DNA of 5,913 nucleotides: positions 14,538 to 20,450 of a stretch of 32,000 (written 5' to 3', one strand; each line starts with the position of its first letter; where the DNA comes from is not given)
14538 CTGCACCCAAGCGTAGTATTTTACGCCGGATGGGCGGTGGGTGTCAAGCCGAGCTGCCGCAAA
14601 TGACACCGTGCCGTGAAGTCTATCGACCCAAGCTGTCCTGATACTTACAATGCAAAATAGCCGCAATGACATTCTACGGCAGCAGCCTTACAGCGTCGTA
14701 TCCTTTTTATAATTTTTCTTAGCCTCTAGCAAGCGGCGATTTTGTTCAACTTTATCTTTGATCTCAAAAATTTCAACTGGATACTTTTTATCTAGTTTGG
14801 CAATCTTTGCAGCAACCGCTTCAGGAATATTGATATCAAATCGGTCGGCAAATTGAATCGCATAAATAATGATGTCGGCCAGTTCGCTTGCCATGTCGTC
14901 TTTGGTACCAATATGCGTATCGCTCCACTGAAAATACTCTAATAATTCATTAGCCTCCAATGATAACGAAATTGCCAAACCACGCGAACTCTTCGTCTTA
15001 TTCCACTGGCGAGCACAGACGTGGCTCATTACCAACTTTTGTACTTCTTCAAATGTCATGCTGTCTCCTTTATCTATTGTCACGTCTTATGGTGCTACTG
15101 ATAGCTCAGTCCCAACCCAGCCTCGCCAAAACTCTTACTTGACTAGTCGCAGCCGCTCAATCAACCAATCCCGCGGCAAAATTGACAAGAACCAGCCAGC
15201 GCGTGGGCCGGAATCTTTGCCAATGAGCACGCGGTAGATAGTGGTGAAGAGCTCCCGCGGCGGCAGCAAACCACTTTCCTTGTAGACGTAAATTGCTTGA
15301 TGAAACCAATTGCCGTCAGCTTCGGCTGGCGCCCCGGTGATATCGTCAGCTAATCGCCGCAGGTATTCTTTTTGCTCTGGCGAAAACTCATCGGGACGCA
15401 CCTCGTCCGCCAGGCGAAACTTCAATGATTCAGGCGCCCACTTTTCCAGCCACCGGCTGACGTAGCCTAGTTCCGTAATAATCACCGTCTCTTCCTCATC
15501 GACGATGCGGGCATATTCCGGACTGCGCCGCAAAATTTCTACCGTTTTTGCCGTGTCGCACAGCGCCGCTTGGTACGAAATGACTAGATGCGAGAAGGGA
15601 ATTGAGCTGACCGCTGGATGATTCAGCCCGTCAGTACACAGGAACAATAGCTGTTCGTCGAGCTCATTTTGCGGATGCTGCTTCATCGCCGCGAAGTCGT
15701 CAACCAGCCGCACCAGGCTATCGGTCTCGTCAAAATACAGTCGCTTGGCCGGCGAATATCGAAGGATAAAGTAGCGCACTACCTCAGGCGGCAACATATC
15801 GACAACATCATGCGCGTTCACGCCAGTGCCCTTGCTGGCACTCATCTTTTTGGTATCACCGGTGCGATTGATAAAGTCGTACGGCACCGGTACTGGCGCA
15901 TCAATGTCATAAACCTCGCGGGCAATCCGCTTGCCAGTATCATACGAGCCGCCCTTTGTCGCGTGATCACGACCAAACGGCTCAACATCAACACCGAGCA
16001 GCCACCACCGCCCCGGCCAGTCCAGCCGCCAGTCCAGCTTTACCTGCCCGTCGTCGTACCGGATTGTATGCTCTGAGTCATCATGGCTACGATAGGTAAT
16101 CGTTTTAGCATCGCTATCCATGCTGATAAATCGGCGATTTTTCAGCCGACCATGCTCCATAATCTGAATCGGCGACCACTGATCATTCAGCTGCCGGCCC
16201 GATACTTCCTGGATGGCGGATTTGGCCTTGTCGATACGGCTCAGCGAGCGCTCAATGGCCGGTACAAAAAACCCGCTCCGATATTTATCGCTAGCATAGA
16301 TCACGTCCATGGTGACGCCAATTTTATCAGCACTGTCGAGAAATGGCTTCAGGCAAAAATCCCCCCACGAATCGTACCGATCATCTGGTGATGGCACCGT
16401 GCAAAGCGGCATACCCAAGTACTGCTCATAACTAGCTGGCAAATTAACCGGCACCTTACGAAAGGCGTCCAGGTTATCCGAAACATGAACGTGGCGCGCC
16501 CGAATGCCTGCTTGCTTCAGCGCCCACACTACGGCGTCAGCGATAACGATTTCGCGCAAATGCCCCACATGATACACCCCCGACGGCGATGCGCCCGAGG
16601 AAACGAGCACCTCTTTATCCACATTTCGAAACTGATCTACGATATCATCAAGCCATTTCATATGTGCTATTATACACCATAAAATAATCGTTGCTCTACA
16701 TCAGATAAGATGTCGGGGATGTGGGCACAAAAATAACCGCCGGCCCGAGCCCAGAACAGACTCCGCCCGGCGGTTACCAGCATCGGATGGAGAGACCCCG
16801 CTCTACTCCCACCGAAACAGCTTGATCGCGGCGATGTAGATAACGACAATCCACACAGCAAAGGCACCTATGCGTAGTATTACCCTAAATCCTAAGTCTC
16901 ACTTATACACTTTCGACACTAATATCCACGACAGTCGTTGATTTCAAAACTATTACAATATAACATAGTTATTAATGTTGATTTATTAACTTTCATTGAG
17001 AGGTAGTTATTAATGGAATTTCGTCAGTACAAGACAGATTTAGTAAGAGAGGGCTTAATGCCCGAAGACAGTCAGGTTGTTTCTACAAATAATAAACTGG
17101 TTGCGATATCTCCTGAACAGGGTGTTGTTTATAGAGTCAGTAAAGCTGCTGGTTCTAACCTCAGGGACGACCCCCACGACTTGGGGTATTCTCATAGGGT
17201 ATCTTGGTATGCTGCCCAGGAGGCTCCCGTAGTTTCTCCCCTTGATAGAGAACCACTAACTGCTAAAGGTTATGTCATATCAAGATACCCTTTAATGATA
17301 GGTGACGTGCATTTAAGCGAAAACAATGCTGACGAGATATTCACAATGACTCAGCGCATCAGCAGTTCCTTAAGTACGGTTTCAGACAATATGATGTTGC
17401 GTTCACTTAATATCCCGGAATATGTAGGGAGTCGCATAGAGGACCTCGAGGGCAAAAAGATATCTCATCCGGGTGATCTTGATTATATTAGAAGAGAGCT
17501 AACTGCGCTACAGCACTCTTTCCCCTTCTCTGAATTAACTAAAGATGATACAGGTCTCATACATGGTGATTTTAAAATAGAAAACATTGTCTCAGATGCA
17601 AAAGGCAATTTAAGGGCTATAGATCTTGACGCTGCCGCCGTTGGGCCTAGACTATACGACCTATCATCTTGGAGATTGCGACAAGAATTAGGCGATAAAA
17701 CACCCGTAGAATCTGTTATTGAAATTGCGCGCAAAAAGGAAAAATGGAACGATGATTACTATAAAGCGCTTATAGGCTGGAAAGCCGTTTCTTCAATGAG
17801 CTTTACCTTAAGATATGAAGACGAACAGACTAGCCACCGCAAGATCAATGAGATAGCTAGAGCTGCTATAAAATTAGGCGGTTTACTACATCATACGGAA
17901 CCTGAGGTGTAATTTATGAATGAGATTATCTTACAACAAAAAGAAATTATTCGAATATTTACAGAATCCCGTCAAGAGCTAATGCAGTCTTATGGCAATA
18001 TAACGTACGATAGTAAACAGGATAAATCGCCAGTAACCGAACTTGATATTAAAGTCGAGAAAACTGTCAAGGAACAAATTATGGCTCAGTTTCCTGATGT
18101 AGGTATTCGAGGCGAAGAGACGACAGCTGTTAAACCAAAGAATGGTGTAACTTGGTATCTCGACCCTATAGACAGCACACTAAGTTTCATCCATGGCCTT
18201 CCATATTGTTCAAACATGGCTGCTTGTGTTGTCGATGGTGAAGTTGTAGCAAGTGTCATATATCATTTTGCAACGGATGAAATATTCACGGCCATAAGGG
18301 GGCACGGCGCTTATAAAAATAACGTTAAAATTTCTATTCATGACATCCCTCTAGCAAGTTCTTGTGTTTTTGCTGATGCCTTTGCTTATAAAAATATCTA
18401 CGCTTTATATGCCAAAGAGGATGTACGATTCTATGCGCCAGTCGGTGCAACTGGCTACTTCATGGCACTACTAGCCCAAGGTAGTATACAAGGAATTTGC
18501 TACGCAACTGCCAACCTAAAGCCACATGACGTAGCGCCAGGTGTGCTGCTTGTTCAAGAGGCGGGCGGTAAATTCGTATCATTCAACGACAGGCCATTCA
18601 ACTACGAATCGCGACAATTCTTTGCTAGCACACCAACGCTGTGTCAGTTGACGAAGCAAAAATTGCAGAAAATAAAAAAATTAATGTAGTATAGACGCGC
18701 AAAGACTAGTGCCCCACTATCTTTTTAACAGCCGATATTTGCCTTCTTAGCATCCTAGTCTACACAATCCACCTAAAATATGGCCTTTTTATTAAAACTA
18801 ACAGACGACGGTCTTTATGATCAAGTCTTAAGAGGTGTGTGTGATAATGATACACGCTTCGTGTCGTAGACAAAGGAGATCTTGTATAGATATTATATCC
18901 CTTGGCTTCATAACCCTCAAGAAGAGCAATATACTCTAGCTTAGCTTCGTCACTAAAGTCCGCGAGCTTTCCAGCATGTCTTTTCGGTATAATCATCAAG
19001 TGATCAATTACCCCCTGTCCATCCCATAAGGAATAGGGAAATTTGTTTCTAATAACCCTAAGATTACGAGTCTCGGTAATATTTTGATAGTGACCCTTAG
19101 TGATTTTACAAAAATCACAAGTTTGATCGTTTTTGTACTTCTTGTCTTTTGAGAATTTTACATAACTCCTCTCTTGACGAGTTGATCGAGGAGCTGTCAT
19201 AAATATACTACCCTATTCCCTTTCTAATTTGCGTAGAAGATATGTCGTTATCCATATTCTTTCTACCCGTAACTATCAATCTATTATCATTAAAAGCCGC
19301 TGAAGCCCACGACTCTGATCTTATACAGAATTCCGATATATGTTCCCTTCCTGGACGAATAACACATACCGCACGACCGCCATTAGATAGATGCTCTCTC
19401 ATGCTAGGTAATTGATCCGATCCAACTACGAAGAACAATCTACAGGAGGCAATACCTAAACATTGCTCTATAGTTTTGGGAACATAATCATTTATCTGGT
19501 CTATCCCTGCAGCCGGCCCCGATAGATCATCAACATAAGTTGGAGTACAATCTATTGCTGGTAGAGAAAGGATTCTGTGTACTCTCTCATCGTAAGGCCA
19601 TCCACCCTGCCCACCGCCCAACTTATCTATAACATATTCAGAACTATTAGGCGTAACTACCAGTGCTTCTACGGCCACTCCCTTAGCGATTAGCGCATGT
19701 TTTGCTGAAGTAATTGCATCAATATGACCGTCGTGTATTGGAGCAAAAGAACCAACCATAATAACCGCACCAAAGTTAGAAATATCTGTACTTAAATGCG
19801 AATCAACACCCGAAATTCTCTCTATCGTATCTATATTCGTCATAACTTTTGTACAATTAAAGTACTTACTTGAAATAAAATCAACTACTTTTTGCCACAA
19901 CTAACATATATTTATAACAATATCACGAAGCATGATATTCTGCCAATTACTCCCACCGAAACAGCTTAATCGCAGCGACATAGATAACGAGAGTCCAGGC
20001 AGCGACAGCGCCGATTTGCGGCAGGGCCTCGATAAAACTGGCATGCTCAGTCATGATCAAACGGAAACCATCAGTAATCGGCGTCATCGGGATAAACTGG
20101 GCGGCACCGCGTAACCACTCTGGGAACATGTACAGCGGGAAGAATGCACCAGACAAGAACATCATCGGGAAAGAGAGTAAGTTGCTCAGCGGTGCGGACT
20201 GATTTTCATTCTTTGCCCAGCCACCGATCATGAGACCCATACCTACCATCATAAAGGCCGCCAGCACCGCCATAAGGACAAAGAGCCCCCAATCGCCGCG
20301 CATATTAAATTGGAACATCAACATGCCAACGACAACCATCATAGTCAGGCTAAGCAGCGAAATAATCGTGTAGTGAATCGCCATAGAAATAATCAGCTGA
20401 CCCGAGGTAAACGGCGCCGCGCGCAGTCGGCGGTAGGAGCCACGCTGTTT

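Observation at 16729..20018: Low-GC 3.1 kb insertion at the 3' end of the ABC-2 permease gene, with a duplicated gene tail and a stranded terminator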

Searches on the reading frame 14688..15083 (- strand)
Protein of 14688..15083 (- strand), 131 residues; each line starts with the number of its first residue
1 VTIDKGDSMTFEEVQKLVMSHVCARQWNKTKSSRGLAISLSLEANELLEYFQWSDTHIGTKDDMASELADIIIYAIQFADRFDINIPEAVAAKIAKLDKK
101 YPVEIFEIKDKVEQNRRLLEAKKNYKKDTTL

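Call 6: search_protein_families(library=pfam, proteins=[window:14688-15083:-], max_evalue=0.01)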
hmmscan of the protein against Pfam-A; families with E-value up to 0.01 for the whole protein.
window:14688-15083:- (131 aa): 2 families
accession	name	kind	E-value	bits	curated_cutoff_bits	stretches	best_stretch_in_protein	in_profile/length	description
PF12643.12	MazG-like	-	1.6e-12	47.9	27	1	38-104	1-73/85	MazG-like family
PF03819.22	MazG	-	0.00049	20.7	22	1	40-102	10-71/74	MazG nucleotide pyrophosphohydrolase domain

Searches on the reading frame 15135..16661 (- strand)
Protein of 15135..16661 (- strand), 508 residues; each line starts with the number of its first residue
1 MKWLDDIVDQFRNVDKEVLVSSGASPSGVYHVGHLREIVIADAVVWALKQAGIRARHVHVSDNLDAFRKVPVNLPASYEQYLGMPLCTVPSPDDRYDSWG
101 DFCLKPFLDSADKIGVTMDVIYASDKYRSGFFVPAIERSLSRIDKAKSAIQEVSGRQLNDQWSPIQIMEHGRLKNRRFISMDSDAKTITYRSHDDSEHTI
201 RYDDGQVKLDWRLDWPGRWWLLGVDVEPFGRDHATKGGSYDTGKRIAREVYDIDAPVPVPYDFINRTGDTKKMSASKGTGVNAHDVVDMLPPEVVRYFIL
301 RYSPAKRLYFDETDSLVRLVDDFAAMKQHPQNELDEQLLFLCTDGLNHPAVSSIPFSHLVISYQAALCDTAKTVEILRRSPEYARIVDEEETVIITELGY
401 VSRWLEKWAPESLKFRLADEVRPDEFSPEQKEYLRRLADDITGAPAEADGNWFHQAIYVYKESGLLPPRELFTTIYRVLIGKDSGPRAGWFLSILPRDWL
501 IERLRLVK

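Call 6: search_protein_families(library=pfam, proteins=[window:15135-16661:-], max_evalue=0.01)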
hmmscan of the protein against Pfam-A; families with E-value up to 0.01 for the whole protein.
window:15135-16661:- (508 aa): 3 families
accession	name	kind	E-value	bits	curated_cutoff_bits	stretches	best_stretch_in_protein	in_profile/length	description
PF01921.24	tRNA-synt_1f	-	1.1e-93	314.5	27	1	3-331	3-340/360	tRNA synthetases class I (K)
PF09334.17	tRNA-synt_1g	-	1e-08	34.8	20.1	1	269-307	324-362/391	tRNA synthetases class I (M)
PF01406.26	tRNA-synt_1e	-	0.008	16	27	0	269-313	250-294/301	tRNA synthetases class I (C) catalytic domain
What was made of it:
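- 15135..16661 (-): Class I lysyl-tRNA synthetase gene (lysK), the right conserved flank (homology anchor). Pfam tRNA-synt_1f, E = 1e-93 (call 6).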

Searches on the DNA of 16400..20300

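Call 63: search_rna_families(source=window, start=16400, end=20300, threshold=evalue, max_evalue=1)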
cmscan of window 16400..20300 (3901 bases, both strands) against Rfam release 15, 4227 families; matches with E-value up to 1: 1.
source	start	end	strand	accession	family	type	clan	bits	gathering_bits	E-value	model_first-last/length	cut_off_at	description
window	17577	17711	+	RF01984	ZEB2_AS1_1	Gene; lncRNA;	-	25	80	0.33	1-128/128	no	ZEB2 antisense RNA 1 conserved region 1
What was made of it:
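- Tried and rejected: Rfam with permissive thresholds over 16400-20300 (call 63).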
